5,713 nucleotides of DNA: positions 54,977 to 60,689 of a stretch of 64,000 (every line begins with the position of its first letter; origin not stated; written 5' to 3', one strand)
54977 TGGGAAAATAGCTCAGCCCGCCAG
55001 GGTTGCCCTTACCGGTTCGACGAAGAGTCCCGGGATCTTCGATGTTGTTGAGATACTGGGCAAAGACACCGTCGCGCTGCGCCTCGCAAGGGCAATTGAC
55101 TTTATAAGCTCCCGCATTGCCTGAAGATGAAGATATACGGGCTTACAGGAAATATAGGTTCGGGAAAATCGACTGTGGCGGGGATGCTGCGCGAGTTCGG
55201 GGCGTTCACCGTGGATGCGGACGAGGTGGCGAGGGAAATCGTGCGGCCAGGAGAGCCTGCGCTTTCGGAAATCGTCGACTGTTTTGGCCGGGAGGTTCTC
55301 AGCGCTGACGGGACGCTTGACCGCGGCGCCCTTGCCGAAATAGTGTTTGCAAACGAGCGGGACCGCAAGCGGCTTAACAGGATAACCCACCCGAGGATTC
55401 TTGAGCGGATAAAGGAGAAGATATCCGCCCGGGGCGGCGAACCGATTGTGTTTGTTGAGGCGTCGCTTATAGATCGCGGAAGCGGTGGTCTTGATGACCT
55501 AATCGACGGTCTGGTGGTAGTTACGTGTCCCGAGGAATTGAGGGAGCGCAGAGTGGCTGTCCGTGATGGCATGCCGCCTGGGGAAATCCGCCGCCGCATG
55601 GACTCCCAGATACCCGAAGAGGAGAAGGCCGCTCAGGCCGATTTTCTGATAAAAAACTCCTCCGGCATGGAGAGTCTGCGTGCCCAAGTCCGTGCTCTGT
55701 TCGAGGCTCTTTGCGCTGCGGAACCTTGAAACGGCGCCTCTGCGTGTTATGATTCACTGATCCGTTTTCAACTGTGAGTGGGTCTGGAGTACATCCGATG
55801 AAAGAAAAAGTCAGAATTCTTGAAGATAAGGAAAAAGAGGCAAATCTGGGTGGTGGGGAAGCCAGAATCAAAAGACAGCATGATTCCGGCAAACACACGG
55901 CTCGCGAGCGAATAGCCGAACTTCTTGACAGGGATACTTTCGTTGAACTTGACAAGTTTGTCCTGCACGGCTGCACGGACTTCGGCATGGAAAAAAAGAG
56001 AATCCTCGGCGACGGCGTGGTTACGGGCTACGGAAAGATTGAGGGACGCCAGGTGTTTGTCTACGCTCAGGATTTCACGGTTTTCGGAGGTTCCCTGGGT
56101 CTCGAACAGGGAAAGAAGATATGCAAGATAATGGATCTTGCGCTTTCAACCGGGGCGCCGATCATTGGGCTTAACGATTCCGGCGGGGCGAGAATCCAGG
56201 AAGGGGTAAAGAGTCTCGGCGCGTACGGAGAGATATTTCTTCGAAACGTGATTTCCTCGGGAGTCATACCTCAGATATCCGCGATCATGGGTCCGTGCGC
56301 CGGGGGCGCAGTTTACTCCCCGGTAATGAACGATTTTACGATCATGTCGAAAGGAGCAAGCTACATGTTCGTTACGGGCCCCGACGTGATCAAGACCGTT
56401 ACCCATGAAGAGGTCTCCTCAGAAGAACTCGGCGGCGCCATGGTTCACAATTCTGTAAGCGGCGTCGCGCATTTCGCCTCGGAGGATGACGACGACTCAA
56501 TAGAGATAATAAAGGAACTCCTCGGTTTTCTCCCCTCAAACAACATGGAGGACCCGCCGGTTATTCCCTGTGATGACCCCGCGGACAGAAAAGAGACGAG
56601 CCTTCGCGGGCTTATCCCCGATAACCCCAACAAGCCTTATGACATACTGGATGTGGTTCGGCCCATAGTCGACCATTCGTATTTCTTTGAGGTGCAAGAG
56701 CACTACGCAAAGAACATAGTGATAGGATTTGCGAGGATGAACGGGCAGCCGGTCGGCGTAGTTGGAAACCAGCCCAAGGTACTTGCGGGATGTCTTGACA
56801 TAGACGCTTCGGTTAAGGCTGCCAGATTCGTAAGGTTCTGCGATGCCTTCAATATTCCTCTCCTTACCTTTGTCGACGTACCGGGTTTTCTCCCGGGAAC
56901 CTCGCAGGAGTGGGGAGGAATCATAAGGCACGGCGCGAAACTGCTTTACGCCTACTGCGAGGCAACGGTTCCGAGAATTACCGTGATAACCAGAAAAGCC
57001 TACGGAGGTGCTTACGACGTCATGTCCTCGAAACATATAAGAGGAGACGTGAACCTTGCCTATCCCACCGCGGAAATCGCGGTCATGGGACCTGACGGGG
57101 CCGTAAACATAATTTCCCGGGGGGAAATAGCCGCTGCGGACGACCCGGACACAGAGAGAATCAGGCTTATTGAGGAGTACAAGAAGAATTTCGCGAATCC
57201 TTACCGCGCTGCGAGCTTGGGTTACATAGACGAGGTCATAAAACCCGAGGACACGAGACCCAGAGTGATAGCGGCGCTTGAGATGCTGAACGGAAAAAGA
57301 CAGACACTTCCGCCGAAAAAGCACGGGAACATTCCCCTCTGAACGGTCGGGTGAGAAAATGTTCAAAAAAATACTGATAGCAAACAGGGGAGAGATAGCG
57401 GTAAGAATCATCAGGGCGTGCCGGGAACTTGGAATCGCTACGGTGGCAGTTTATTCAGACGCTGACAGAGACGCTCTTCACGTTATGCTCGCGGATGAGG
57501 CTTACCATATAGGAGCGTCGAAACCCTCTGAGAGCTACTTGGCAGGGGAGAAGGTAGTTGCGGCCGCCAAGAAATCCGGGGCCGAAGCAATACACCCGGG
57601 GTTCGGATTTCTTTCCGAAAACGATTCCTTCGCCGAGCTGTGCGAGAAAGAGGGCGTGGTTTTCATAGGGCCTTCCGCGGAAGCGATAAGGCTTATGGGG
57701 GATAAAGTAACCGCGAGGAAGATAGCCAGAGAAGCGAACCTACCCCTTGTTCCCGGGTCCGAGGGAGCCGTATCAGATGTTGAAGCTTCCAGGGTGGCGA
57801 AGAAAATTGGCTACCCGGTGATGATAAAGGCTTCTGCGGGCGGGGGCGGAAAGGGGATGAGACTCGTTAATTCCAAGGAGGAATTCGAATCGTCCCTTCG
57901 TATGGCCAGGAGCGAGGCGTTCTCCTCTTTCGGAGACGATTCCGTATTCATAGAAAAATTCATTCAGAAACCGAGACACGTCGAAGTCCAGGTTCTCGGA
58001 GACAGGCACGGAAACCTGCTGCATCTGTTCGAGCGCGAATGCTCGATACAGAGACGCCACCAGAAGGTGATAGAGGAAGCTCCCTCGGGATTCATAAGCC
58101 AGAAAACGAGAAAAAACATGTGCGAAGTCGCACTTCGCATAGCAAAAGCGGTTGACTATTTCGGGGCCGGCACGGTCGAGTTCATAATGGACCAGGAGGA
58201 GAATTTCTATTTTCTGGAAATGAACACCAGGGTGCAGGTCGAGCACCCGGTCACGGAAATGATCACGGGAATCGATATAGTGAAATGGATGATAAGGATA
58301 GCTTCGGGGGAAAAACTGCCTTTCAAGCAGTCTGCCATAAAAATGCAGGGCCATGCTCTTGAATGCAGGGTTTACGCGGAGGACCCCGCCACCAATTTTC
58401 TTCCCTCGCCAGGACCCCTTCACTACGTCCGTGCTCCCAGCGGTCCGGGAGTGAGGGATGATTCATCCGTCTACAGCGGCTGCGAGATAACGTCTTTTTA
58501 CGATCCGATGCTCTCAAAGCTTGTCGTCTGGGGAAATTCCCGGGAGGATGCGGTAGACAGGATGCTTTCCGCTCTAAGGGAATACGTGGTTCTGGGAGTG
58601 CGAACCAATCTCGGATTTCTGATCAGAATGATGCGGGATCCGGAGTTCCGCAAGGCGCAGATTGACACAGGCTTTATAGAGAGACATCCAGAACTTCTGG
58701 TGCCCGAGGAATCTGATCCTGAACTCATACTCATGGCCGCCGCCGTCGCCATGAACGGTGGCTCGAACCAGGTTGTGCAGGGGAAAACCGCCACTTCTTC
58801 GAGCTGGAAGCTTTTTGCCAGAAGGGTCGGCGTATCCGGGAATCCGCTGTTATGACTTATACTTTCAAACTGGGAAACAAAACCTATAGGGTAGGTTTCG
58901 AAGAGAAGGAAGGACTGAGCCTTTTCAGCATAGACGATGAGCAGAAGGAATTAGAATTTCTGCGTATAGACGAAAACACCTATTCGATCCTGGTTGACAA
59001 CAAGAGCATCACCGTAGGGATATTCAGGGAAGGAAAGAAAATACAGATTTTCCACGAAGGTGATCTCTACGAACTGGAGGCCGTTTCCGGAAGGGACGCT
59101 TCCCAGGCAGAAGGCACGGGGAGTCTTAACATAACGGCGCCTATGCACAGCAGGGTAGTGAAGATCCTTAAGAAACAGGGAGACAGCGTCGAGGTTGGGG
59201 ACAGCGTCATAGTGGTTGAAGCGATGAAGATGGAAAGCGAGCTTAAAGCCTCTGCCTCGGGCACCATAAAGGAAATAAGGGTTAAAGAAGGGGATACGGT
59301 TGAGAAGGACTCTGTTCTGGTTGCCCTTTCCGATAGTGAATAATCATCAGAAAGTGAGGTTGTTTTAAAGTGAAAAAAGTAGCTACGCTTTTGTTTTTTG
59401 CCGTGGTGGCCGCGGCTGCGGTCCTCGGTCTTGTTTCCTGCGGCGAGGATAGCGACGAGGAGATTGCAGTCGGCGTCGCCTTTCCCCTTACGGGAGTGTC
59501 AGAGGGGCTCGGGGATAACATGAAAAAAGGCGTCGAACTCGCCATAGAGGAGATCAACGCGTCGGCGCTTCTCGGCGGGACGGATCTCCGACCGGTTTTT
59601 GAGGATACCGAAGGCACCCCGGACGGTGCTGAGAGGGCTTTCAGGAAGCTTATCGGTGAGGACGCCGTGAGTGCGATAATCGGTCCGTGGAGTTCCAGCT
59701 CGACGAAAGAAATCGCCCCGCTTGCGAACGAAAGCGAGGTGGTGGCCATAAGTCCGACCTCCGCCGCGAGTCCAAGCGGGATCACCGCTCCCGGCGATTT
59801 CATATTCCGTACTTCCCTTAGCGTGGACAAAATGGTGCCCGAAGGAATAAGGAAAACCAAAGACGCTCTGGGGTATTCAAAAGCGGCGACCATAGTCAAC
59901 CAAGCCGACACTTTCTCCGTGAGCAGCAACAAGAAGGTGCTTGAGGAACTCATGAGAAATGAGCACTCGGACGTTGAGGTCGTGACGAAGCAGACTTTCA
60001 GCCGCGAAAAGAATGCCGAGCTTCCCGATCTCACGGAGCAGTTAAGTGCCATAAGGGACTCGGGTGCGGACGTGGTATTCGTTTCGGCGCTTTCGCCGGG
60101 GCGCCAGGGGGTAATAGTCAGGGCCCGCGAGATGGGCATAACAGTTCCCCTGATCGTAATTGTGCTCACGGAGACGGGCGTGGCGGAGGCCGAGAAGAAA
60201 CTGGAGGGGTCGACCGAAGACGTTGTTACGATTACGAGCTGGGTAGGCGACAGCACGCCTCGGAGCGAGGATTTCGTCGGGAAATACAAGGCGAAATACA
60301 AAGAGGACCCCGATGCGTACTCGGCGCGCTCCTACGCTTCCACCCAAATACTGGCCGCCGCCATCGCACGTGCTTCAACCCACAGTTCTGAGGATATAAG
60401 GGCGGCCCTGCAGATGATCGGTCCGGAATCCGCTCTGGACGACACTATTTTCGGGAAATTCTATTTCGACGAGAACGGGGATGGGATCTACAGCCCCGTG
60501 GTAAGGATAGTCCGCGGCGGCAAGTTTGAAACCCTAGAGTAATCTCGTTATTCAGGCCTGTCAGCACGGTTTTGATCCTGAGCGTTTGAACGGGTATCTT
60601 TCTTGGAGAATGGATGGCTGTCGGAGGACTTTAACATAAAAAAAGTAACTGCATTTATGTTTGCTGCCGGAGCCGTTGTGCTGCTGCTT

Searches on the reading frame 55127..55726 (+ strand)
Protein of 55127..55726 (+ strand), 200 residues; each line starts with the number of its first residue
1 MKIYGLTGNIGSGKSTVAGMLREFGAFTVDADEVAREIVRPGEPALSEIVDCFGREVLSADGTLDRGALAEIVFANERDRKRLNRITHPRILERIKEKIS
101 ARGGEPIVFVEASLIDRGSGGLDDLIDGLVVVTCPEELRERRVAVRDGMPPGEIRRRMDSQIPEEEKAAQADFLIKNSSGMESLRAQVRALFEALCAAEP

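Call 53: search_protein_families(library=pfam, proteins=[window:55127-55726:+], max_evalue=0.001)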
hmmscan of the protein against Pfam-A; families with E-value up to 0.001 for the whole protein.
window:55127-55726:+ (200 aa): 3 families
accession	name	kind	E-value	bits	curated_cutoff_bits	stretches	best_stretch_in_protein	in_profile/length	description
PF01121.26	CoaE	-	7.5e-51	172.8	27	1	3-181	2-178/180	Dephospho-CoA kinase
PF13238.12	AAA_18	-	2e-06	28.7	29.4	1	6-159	3-123/128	AAA domain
PF13671.12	AAA_33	-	0.00011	22.9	27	0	7-148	5-120/143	AAA domain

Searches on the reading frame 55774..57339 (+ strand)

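Call 52: search_protein_families(library=pfam, proteins=[window:55774-57339:+], max_evalue=0.00001)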
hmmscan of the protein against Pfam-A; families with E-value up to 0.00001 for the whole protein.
window:55774-57339:+ (522 aa): 2 families
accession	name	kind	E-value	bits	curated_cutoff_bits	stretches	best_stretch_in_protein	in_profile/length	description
PF01039.27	Carboxyl_trans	-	1e-198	661.4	22.3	1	34-520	1-493/493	Carboxyl transferase domain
PF03255.19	ACCA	-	6.2e-11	42.5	23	1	292-448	69-231/310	Acetyl co-enzyme A carboxylase carboxyltransferase-like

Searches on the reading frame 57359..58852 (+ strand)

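Call 53: search_protein_families(library=pfam, proteins=[window:57359-58852:+], max_evalue=0.001)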
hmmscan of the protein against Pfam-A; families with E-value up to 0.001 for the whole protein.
window:57359-58852:+ (498 aa): 8 families
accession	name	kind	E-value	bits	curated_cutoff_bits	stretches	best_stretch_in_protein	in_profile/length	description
PF02786.22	CPSase_L_D2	-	1.4e-82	276.8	19.8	1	115-321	1-209/211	Carbamoyl-phosphate synthase L chain, ATP binding domain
PF00289.28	Biotin_carb_N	-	7.4e-50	168.5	25.5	1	1-110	1-110/110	Biotin carboxylase, N-terminal domain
PF02785.25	Biotin_carb_C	-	1.3e-39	135.1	32.4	1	335-442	1-108/108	Biotin carboxylase C-terminal domain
PF07478.18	Dala_Dala_lig_C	-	8.1e-15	55.3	24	1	144-290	29-174/204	D-ala D-ala ligase C-terminus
PF02222.28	ATP-grasp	-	1.5e-12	48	27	1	132-292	11-163/179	ATP-grasp domain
PF08443.16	RimK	-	2.2e-07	31.1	21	1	137-313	24-186/188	RimK-like ATP-grasp domain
PF02655.19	ATP-grasp_3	-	9.3e-07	29.5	23.2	1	115-293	3-158/160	ATP-grasp domain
PF14397.11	ATPgrasp_ST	-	8.7e-05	22.3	31.4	0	108-204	14-122/278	Sugar-transfer associated ATP-grasp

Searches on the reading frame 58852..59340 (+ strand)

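Call 53: search_protein_families(library=pfam, proteins=[window:58852-59340:+], max_evalue=0.001)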
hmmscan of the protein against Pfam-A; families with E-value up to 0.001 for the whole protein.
window:58852-59340:+ (163 aa): 4 families
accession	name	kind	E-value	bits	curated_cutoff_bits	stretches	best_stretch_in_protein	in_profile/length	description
PF00364.28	Biotin_lipoyl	-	2.8e-20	72.3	22.1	1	94-159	3-73/73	Biotin-requiring enzyme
PF13533.13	Biotin_lipoyl_2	-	4.9e-08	33.1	29.8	1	130-159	2-31/32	Biotin-lipoyl like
PF01597.25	GCV_H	-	9e-05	22.8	22.2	1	101-143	32-75/122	Glycine cleavage H-protein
PF13437.12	HlyD_3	-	0.00047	21.3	22.2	0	131-161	2-32/106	HlyD family secretion protein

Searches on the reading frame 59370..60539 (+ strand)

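Call 53: search_protein_families(library=pfam, proteins=[window:59370-60539:+], max_evalue=0.001)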
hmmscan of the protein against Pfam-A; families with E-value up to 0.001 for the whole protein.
window:59370-60539:+ (390 aa): 3 families
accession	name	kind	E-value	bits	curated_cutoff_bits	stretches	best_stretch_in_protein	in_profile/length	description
PF13458.12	Peripla_BP_6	-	1.8e-48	166.5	31.7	1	31-370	1-327/343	Periplasmic binding protein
PF01094.35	ANF_receptor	-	1.6e-25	90.3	25.4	1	52-373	3-341/353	Receptor family ligand binding region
PF13433.12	Peripla_BP_5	-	2.4e-21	76.7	27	1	32-348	1-307/363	Periplasmic binding protein domain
